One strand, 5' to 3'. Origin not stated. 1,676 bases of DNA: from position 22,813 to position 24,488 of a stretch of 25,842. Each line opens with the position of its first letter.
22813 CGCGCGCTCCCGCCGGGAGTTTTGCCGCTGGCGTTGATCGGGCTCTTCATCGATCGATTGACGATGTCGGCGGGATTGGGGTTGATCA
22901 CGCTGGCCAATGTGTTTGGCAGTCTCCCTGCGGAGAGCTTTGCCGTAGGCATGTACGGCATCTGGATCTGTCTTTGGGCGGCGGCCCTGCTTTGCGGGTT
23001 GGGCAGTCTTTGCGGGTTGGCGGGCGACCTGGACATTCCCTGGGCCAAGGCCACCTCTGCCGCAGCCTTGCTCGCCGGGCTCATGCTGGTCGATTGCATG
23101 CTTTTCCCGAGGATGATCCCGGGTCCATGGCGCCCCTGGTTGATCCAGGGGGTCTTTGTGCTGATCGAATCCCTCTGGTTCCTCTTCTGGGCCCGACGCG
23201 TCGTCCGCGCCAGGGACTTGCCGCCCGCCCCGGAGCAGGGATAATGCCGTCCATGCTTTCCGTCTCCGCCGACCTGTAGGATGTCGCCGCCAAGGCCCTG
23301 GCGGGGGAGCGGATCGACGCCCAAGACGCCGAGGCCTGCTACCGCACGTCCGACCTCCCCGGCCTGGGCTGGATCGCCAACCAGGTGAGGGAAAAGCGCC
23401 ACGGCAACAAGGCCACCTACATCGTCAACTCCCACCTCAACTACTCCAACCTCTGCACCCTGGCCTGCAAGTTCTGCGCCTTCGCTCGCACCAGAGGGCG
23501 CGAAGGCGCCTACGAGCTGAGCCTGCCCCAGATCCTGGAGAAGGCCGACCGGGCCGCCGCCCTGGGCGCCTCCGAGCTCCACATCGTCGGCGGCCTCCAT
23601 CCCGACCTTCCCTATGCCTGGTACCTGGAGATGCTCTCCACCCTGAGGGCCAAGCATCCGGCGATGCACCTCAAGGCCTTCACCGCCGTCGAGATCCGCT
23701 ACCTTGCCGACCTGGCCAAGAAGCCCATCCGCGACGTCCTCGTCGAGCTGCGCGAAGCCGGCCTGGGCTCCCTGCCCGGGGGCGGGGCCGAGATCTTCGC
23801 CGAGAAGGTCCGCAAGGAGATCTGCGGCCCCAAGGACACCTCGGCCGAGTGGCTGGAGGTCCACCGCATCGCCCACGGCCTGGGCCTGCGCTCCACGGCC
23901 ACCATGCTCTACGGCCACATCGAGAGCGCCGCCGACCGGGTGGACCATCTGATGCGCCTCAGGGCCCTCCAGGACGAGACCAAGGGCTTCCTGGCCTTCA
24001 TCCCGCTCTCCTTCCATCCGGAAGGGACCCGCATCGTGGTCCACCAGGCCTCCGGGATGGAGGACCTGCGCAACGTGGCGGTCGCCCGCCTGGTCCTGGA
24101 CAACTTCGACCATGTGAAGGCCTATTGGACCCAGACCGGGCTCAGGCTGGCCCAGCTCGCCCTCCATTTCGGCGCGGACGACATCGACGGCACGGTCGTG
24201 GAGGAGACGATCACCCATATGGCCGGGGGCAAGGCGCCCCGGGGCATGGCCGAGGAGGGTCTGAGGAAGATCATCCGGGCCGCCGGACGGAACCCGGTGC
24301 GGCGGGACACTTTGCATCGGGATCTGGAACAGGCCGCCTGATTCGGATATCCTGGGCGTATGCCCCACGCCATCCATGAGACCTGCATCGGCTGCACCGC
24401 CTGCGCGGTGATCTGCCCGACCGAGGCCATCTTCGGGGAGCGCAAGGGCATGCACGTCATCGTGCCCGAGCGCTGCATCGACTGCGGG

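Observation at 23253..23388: In-frame amber codon at position 9 of mqnE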

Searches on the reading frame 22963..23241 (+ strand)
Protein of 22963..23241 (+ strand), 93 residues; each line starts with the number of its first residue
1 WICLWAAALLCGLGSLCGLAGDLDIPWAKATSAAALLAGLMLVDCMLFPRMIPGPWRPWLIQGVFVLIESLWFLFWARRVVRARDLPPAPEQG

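Call 57: find_encoding_contigs(protein=window:22963-23241:+, flank=500, max_places=6)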
Protein window:22963-23241:+ (93 aa): no gene with exactly this product is on record in the collection.

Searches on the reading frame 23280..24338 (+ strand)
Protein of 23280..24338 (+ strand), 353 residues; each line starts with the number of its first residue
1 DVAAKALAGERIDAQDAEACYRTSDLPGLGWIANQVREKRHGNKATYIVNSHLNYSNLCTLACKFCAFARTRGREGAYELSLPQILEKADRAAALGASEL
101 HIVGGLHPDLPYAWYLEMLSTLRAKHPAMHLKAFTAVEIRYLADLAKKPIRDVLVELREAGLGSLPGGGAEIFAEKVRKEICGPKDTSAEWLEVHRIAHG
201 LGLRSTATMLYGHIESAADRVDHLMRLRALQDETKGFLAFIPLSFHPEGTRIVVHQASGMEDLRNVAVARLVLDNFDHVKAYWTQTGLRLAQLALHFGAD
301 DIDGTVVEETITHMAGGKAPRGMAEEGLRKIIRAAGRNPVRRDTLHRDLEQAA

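Call 4: search_protein_families(library=ncbifam, proteins=[window:23280-24338:+])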
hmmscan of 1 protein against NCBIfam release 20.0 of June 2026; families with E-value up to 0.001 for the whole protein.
window:23280-24338:+ (353 aa): 16 families
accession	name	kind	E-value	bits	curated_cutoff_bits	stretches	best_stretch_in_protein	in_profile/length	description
TIGR03700.1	mena_SCO4494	equivalog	1.3e-142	474.9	434.55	1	3-348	2-350/351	aminofutalosine synthase MqnE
TIGR03699.1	menaquin_MqnC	equivalog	1.5e-114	382.4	428.1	1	10-347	1-340/342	cyclic dehypoxanthinyl futalosine synthase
TIGR00423.1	TIGR00423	subfamily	2.7e-111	371.8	260.25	1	46-347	2-308/310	CofH family radical SAM protein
NF006276.0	PRK08444.1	equivalog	1.3e-105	353.3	560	1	4-350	5-351/353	aminofutalosine synthase MqnE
TIGR03551.1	F420_cofH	equivalog_domain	2e-98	329.4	374.1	1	24-347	14-343/345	5-amino-6-(D-ribitylamino)uracil--L-tyrosine 4-hydroxyphenyl transferase CofH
NF005609.0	PRK07360.1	equivalog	4.3e-96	321.9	426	1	3-351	12-370/374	7,8-didemethyl-8-hydroxy-5-deazariboflavin synthase subunit CofH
NF006687.0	PRK09234.1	equivalog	5.7e-87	292.7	1018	1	23-351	505-839/849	bifunctional FO biosynthesis protein CofGH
NF006277.0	PRK08445.1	equivalog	1.2e-85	287.5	576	1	11-350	3-346/348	dehypoxanthine futalosine cyclase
NF004580.0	PRK05926.1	equivalog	5.7e-69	233.1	583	1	25-340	44-363/370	hypothetical protein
TIGR03550.1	F420_cofG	equivalog_domain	1e-09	38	213.35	1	46-304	1-265/322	7,8-didemethyl-8-hydroxy-5-deazariboflavin synthase CofG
TIGR03957.1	rSAM_HmdB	equivalog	3.6e-08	33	320.9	1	34-332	23-308/317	5,10-methenyltetrahydromethanopterin hydrogenase cofactor biosynthesis protein HmdB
NF004884.0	PRK06245.1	equivalog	5.4e-07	28.8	209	1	37-123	3-87/340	7,8-didemethyl-8-hydroxy-5-deazariboflavin synthase subunit CofG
TIGR03910.1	pyrrolys_PylB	equivalog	1.4e-05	24.2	348.2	0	25-103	34-107/347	methylornithine synthase PylB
TIGR00433.2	bioB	equivalog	6.1e-05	22.4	225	0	12-103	3-97/307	biotin synthase BioB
TIGR03956.1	rSAM_HydE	equivalog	0.00014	21.2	254.6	1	32-128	34-128/340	[FeFe] hydrogenase H-cluster radical SAM maturase HydE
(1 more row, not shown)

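Call 9: find_homologous_proteins(query=window:23280-24338:+)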
Query window:23280-24338:+ (353 aa): 8000 proteins with E <= 0.001 among 8000 candidates; the best 120 are listed.
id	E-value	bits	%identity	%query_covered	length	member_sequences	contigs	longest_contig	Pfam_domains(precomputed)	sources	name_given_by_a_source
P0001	7.1e-213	724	92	100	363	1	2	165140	PF04055.28,PF19288.5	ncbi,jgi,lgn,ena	-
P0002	1.8e-209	713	100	90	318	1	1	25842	PF04055.28,PF19288.5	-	-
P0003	4.0e-189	646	81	100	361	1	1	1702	PF04055.28,PF19288.5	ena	-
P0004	1.3e-187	641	81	100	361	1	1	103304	PF04055.28,PF19288.5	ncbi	-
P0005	1.7e-187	641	81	100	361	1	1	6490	PF04055.28,PF19288.5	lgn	-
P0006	2.9e-179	613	78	100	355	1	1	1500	PF04055.28,PF19288.5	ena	-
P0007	4.8e-135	468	59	99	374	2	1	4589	PF04055.28,PF19288.5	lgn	-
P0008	9.3e-135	467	59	99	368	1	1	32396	PF04055.28,PF19288.5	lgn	-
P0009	1.4e-132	460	56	98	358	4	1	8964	PF04055.28,PF19288.5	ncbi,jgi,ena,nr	ncbi:MAG: aminofutalosine synthase MqnE [Planctomycetota bacterium]|nr:MAG: aminofutalosine synthase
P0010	2.5e-132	459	57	100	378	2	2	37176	PF04055.28,PF19288.5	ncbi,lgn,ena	-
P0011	5.9e-132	458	56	100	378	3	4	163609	PF04055.28,PF19288.5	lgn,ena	-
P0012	1.4e-131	457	60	99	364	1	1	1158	PF04055.28,PF19288.5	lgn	-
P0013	2.1e-131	456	55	98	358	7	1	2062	PF04055.28,PF19288.5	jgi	-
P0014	5.2e-131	455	57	99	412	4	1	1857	PF04055.28,PF19288.5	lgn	-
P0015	1.4e-130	453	55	98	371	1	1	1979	PF04055.28,PF19288.5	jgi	jgi:aminodeoxyfutalosine synthase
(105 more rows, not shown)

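Call 12: find_encoding_contigs(protein=P0001, flank=3000, max_places=4)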
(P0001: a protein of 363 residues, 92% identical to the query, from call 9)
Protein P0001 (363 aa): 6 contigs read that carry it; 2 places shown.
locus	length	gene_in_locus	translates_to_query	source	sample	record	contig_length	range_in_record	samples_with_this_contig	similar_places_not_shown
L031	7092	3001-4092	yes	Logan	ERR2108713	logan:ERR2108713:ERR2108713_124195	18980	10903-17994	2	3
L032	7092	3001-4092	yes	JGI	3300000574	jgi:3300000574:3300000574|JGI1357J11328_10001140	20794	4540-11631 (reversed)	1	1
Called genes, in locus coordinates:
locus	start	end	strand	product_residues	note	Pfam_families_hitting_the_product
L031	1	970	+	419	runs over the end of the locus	PF05977:MFS_3, PF07690:MFS_1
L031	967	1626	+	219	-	PF01553:Acyltransferase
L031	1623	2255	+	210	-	-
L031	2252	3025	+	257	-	-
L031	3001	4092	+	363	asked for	PF04055:Radical_SAM, PF19288:CofH_C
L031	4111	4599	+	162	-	PF00037:Fer4 (weak), PF13237:Fer4_10, PF14697:Fer4_21, PF12838:Fer4_7, PF13187:Fer4_9, PF25160:LdpA_Fe-S-bd (weak), PF00037:Fer4, PF12838:Fer4_7, +13 more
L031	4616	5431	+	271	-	PF00753:Lactamase_B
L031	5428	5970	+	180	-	PF01327:Pep_deformylase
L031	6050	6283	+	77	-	PF13459:Fer4_15 (weak), PF13370:Fer4_13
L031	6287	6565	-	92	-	-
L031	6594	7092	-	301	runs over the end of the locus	PF04166:PdxA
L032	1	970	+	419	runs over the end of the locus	PF05977:MFS_3, PF07690:MFS_1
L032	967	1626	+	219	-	PF01553:Acyltransferase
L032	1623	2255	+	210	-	-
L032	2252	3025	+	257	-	-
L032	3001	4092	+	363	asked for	PF04055:Radical_SAM, PF19288:CofH_C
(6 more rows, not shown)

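Call 54: find_related_loci(query=window:23280-24338:+, collection=genome_contigs, flank=1500)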
Query window:23280-24338:+ (353 aa) in genome_contigs; peptide patterns used: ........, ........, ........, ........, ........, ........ (x = any residue, [..] = any of these).
599 stretches matched a pattern (row limit reached: there are more); 491 encode a relative of the query (tblastn E <= 1e-3); the best 80 are kept; 80 distinct loci.
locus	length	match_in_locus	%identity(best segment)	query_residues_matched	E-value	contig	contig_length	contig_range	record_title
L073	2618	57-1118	56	1-351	2e-134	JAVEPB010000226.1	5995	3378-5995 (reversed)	MAG: bacterium isolate ODZ_NOB7a k141_6223, whole genome shotgun sequence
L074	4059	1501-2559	57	1-352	1e-130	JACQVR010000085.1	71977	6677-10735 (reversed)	MAG: Planctomycetota bacterium isolate NC_groundwater_1468_Ag_S-0.65um_64_35 S_p65_S5_coassembly_k141_2697189, whole gen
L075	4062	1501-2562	54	1-351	4e-128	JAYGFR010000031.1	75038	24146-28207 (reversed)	MAG: Nitrospinota bacterium isolate OC6_4000m_MAG_328 OC6_4000m_contig_3170613, whole genome shotgun sequence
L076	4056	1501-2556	54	2-352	2e-126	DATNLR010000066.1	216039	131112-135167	MAG TPA_asm: Candidatus Binatus sp. isolate SMAG_U11457 k141_538620, whole genome shotgun sequence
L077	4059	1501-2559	53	2-353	2e-126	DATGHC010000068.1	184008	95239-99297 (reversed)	MAG TPA_asm: Candidatus Acidiferrales bacterium isolate SMAG_U9770 k141_415194, whole genome shotgun sequence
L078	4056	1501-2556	53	2-352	4e-126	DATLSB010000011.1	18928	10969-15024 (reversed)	MAG TPA_asm: Candidatus Dormiibacterota bacterium isolate SMAG_U13919 k141_1012744, whole genome shotgun sequence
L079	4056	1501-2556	54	2-352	2e-124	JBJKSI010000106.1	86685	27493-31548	MAG: Candidatus Acidiferrales bacterium isolate Bin_79 S1Ck127_3294784_flag_0_multi_9.0000_len_86685, whole genome shotg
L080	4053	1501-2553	52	1-351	4e-125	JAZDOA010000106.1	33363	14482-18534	MAG: Pseudomonadota bacterium isolate MEGAHIT-group-0.740 k141_17465381, whole genome shotgun sequence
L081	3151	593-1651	54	1-352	5e-127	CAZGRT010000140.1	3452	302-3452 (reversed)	MAG TPA_asm: uncultured Thermodesulfobacteriota bacterium isolate binchicken_co254_62 genome assembly, contig: k141_5791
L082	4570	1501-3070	53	2-346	1e-122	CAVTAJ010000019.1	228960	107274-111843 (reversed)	MAG: Nitrospirota bacterium isolate MFD04651.bin.2.58 genome assembly, contig: contig_5775, whole genome shotgun sequenc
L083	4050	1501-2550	54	1-349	7e-123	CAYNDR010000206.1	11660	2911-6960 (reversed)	MAG TPA_asm: uncultured Planctomycetales bacterium isolate binchicken_co232_9 genome assembly, contig: NODE_10852_length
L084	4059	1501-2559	52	2-353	4e-122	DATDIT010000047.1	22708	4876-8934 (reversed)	MAG TPA_asm: Candidatus Acidiferrales bacterium isolate SMAG_U311 k141_2219543, whole genome shotgun sequence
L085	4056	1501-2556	51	2-352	4e-122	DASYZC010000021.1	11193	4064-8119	MAG TPA_asm: Candidatus Acidiferrales bacterium isolate SMAG_U6352 k141_1353, whole genome shotgun sequence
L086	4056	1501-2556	52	2-349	2e-122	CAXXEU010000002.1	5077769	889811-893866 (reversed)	MAG: Candidatus Poribacteria bacterium isolate 3e89c7d8-7361-487e-81cd-bcd86543e134 genome assembly, contig: contig_2, w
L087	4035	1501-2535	51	2-346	6e-121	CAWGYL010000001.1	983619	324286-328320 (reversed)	MAG: Nitrospirota bacterium isolate MFD01716.bin.1.191 genome assembly, contig: contig_10655, whole genome shotgun seque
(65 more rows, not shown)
